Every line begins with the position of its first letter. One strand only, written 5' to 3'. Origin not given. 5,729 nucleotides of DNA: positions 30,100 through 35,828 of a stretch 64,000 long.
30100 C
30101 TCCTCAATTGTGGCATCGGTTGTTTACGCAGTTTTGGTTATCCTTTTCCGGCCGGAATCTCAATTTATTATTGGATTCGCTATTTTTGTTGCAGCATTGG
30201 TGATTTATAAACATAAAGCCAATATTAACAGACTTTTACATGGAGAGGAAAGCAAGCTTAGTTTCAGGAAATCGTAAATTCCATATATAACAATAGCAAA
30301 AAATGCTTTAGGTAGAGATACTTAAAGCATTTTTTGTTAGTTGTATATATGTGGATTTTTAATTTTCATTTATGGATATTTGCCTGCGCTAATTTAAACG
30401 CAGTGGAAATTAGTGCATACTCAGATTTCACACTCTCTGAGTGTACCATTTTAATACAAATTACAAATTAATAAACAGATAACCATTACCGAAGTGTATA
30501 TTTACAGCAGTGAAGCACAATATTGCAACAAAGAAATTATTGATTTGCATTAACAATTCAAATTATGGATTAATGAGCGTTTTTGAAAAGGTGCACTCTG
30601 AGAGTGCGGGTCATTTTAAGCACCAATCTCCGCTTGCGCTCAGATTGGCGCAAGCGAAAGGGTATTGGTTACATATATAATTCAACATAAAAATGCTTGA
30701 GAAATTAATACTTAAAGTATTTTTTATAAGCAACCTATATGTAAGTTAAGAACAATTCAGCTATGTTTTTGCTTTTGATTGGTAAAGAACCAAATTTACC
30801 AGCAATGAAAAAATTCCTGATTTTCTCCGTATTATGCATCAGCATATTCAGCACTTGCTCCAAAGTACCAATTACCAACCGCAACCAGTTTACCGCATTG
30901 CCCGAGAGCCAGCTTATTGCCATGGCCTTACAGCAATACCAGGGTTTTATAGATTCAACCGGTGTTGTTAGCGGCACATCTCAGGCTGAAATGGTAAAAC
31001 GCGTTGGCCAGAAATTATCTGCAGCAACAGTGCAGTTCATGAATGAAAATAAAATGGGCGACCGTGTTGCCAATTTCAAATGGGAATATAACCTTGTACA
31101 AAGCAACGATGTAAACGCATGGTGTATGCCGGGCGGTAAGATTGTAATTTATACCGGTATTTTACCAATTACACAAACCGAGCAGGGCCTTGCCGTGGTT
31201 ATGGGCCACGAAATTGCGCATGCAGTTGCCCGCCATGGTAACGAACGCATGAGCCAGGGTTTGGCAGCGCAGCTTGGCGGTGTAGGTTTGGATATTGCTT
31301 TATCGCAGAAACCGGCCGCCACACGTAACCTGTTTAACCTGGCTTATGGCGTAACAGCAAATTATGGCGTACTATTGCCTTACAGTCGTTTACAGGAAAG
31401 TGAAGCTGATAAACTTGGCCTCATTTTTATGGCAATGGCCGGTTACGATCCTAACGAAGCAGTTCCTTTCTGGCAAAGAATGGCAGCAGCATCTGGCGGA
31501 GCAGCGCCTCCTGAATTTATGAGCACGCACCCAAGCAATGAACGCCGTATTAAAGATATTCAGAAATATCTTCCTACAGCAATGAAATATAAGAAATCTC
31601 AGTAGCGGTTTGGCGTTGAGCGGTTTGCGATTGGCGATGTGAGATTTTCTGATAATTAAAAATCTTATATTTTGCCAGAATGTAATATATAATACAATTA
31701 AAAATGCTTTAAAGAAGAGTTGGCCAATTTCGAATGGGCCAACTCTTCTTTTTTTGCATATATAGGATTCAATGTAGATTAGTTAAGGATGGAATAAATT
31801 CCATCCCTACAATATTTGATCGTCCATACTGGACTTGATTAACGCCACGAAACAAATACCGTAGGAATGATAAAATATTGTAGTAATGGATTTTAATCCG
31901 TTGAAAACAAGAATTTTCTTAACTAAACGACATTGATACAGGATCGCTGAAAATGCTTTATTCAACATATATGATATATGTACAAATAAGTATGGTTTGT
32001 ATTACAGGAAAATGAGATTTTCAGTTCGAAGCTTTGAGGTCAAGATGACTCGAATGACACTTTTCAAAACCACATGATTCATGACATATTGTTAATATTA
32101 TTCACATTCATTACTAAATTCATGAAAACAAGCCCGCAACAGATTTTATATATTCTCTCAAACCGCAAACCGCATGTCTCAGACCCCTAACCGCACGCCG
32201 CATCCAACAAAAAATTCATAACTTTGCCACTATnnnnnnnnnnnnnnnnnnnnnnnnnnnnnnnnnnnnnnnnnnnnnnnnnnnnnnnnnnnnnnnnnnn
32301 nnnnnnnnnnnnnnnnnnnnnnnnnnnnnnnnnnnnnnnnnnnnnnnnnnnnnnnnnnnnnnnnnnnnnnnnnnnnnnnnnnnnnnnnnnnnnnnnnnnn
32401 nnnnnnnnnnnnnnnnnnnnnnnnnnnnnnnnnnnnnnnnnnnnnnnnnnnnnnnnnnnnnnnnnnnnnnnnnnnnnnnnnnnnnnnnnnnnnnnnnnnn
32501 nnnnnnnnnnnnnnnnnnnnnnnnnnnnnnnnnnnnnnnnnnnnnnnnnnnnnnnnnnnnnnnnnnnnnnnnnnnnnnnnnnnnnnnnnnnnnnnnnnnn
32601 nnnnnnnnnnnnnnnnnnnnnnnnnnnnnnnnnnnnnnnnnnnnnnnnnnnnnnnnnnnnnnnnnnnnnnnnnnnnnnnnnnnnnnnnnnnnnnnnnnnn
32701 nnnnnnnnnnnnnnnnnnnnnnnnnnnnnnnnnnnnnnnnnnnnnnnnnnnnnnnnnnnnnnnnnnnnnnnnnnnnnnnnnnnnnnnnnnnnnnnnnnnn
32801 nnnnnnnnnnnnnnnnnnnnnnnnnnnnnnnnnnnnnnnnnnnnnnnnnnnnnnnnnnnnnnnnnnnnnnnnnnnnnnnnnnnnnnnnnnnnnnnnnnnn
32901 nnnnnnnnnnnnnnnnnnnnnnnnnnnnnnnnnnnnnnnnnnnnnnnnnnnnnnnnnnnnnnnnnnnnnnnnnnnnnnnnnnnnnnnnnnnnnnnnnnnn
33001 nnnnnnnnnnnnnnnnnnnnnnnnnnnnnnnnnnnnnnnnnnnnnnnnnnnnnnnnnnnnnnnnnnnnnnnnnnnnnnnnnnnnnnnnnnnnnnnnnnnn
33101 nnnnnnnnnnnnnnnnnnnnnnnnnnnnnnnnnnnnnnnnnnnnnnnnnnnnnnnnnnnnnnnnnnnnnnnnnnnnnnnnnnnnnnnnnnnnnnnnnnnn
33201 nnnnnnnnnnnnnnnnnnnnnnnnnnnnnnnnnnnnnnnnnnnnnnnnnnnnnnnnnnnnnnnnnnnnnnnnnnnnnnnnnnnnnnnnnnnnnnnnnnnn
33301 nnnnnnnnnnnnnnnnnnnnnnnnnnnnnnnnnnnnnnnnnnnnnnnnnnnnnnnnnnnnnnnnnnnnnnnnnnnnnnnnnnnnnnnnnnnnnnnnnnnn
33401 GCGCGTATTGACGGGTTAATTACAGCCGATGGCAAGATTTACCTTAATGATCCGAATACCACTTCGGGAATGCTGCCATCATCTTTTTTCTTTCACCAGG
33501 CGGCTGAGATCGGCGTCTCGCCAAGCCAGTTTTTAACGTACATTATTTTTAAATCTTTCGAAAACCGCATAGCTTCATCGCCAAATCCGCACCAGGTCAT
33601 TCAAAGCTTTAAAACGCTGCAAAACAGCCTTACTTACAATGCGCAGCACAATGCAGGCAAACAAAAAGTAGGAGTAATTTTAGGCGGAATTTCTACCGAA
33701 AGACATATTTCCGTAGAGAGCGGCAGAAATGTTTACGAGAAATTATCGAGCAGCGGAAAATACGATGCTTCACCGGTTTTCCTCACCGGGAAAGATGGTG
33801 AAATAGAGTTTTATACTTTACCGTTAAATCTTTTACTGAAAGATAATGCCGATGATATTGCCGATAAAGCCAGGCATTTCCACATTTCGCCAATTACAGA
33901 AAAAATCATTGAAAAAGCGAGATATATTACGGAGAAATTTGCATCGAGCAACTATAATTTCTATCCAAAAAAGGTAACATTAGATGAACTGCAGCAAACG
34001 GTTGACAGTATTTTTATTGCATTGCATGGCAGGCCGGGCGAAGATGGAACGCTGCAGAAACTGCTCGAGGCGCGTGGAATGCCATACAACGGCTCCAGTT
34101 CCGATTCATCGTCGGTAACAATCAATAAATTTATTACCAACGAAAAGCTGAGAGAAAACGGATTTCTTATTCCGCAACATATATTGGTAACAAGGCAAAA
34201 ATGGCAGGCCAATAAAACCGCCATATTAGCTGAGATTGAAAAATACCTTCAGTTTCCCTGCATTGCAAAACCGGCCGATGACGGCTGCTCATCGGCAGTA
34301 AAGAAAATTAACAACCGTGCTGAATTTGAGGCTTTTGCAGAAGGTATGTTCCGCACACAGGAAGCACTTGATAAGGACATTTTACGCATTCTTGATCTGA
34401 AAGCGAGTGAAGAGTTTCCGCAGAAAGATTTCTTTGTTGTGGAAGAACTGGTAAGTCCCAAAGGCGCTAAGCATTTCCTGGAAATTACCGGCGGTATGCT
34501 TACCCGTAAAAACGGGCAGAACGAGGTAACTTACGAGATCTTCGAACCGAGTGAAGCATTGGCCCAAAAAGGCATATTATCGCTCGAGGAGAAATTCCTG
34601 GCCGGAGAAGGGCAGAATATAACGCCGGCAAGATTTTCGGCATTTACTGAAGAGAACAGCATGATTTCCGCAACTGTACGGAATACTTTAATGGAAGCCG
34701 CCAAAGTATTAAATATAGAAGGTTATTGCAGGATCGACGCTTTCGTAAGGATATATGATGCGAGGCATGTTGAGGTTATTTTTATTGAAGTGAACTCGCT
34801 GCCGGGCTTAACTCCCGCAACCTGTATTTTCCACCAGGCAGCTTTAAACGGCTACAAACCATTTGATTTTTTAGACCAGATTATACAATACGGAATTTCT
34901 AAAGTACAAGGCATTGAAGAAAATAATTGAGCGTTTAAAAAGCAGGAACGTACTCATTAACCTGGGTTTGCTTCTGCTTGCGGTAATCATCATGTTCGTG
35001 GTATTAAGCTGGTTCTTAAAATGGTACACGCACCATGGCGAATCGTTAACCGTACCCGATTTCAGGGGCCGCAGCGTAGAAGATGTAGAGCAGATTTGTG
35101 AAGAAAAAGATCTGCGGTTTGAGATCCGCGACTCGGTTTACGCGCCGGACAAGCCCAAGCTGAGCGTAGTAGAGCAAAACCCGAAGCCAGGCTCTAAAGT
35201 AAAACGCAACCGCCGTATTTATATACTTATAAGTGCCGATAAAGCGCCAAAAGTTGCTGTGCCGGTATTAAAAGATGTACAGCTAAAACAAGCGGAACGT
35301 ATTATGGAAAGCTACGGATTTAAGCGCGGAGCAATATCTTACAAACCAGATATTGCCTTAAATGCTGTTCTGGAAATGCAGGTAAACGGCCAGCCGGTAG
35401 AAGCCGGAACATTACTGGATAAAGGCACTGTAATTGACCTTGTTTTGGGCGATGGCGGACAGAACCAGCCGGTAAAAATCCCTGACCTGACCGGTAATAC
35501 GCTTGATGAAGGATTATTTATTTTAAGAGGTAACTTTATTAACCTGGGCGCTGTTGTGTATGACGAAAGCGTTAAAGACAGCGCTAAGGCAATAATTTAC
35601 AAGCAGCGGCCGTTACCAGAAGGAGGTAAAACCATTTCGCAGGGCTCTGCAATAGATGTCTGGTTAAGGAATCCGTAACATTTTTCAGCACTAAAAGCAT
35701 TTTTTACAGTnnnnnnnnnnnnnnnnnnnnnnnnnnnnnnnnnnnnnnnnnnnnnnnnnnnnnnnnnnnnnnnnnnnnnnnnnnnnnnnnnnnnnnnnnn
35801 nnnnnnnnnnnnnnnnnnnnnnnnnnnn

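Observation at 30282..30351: Pervasive dyad-symmetric intergenic element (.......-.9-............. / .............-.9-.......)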

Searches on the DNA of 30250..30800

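Call 51: search_rna_families(source=window, start=30250, end=30800, threshold=evalue, max_evalue=1)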
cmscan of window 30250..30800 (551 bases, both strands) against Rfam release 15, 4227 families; matches with E-value up to 1: 3.
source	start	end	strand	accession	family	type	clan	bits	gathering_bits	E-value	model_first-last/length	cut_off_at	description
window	30278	30357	+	RF03556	mir-559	Gene; miRNA;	-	24.8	95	0.021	1-91/91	no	mir-559 microRNA precursor family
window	30285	30418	+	RF01816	RsaA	Gene; sRNA;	-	20.4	50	0.53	1-134/134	no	RNA Staph. aureus A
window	30294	30339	-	RF04195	MIR6217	Gene; miRNA;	-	16.2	110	0.39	1-228/228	no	MIR6217 microRNA precursor family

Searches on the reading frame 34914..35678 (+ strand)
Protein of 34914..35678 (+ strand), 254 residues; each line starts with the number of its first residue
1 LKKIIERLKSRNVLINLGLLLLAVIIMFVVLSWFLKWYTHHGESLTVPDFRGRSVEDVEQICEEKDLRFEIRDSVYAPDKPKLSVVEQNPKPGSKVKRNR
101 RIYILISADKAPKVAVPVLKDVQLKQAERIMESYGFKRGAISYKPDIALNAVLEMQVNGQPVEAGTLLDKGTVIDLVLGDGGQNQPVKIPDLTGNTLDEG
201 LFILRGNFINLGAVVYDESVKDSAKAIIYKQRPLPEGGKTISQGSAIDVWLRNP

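Call 61: search_protein_families(library=pfam, proteins=[window:34914-35678:+], max_evalue=0.00001)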
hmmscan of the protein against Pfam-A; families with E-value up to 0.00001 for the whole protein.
window:34914-35678:+ (254 aa): 1 family
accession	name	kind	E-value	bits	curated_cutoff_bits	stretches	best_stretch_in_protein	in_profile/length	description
PF03793.24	PASTA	-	9.1e-24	83.6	23.2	1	46-107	2-63/64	PASTA domain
